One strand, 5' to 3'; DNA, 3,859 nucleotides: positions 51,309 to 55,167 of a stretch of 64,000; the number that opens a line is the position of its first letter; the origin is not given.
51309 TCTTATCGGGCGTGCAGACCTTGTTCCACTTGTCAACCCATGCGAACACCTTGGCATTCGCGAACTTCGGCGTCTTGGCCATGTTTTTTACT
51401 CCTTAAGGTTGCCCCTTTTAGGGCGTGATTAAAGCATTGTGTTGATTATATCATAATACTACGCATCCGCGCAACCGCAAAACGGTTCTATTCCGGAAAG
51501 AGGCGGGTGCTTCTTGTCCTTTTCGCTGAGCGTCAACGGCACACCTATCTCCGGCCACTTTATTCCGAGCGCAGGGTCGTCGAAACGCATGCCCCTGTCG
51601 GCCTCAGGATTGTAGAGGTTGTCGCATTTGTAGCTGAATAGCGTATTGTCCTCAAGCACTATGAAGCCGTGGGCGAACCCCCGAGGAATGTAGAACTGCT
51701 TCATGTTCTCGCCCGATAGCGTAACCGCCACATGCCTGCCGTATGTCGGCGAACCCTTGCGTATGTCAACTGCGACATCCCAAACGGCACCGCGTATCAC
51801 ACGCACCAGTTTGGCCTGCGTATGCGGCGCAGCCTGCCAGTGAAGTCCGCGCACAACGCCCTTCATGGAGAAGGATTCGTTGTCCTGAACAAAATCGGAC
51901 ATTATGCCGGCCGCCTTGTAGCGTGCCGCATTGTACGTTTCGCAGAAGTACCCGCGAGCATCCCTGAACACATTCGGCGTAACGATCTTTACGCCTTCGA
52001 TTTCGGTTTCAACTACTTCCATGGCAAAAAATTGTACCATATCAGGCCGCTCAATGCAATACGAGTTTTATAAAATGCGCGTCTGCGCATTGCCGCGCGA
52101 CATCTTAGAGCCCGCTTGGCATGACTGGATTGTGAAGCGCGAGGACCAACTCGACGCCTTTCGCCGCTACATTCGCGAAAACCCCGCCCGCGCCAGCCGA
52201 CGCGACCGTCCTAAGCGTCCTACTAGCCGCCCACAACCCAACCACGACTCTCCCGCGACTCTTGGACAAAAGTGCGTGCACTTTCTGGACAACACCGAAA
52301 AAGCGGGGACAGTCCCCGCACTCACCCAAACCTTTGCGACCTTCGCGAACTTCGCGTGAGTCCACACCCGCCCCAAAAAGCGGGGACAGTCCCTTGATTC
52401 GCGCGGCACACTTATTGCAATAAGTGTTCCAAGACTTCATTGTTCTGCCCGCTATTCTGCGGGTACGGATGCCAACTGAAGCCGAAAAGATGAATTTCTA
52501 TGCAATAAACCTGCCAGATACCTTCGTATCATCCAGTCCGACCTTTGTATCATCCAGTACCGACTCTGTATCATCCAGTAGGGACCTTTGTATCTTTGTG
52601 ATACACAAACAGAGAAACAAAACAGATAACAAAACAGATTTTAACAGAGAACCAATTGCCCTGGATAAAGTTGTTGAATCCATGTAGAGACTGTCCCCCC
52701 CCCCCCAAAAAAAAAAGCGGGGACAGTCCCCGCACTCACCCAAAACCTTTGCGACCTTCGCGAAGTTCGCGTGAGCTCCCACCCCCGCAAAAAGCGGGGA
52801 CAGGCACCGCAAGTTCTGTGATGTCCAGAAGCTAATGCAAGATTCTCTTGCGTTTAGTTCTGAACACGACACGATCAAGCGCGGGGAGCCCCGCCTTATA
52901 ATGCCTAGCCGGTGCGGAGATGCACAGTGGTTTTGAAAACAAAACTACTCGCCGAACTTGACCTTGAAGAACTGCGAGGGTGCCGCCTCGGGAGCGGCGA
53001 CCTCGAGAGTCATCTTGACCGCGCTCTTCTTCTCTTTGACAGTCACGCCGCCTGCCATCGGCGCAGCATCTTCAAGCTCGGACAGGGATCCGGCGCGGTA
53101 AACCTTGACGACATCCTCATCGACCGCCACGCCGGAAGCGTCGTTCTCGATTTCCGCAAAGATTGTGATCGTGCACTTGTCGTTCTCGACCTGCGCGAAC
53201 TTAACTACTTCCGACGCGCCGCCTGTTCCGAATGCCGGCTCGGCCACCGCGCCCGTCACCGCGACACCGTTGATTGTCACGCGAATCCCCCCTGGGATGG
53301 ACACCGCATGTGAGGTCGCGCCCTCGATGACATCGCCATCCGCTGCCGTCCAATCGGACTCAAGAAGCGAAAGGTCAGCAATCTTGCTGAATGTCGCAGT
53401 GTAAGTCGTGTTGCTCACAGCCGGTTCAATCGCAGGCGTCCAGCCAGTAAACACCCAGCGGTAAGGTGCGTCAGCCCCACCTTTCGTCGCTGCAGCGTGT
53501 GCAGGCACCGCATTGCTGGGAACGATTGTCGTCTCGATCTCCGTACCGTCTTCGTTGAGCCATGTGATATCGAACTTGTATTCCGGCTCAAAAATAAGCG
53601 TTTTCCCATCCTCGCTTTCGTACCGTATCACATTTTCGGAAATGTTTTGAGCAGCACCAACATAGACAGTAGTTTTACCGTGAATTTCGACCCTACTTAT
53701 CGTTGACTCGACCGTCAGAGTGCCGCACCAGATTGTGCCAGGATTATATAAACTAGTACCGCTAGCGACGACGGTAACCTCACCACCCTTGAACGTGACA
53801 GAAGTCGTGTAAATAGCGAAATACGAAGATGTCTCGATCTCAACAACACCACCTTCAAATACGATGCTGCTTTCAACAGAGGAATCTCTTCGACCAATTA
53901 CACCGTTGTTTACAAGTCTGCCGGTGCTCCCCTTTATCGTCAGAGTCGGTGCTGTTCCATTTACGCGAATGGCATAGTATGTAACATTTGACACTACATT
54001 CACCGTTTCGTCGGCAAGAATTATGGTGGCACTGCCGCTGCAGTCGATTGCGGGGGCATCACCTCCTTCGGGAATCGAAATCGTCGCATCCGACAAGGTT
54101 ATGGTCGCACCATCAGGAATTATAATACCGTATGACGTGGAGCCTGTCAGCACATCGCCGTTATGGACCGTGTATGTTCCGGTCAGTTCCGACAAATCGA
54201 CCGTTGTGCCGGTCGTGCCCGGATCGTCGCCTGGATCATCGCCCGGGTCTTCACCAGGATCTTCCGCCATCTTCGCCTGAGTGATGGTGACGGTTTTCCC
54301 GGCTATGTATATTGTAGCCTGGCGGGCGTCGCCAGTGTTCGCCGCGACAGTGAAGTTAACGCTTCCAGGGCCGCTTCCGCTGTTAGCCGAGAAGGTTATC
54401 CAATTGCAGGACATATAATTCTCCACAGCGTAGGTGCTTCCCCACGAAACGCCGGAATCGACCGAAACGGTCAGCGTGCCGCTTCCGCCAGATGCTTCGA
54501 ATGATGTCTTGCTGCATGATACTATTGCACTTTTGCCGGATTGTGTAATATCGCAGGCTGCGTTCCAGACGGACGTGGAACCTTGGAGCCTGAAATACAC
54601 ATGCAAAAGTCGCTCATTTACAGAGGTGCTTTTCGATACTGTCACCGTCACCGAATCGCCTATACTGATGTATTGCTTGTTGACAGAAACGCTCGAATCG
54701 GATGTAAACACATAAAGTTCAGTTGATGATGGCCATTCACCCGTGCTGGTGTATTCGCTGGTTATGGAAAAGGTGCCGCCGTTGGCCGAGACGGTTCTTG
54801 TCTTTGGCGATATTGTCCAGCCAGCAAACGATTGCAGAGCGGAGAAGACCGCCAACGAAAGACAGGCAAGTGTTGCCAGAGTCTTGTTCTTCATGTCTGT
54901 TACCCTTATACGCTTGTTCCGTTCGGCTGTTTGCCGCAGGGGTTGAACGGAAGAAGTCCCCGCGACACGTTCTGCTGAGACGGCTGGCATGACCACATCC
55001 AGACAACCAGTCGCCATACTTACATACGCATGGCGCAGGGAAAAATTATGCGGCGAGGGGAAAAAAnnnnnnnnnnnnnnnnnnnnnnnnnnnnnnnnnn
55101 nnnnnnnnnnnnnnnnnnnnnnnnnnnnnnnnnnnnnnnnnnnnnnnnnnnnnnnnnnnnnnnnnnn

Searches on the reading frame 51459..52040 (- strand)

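Call 48: search_protein_families(library=pfam, proteins=[window:51459-52040:-], max_evalue=0.00001)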
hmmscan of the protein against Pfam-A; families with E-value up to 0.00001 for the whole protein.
window:51459-52040:- (193 aa): 1 family
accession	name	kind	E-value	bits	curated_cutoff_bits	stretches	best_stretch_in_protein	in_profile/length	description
PF00908.23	dTDP_sugar_isom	-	2e-73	246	27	1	11-181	1-166/168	dTDP-4-dehydrorhamnose 3,5-epimerase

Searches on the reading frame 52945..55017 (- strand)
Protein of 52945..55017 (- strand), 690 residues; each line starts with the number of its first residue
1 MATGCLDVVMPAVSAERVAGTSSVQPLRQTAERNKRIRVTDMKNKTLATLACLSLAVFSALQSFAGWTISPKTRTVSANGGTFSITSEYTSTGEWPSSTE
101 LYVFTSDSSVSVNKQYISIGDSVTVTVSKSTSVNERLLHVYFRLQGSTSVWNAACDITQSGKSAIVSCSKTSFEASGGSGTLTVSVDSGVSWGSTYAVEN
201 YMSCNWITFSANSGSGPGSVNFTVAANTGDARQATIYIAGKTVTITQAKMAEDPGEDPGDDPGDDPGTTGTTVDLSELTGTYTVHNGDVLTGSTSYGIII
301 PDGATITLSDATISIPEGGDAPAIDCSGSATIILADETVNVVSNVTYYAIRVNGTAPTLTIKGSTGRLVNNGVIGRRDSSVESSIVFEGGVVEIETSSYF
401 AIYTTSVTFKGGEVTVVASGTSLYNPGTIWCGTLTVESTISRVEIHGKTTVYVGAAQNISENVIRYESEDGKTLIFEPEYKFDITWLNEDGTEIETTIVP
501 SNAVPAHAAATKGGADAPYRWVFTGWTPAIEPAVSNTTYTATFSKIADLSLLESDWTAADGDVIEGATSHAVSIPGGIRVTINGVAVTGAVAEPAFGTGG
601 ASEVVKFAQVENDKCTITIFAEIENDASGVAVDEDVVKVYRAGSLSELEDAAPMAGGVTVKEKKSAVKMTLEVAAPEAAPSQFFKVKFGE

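Call 3: search_protein_families(library=pfam, proteins=[window:52945-55017:-], max_evalue=0.1)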
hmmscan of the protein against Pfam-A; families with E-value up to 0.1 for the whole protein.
window:52945-55017:- (690 aa): 0 families

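Call 4: search_protein_families(library=ncbifam, proteins=[window:52945-55017:-], max_evalue=0.1)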
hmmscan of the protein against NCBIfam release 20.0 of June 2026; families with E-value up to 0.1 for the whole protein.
window:52945-55017:- (690 aa): 0 families

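Call 61: search_protein_families(library=pfam, proteins=[window:52945-54894:-], max_evalue=0.01)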
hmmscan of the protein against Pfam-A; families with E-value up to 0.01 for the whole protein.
window:52945-54894:- (649 aa): 0 families
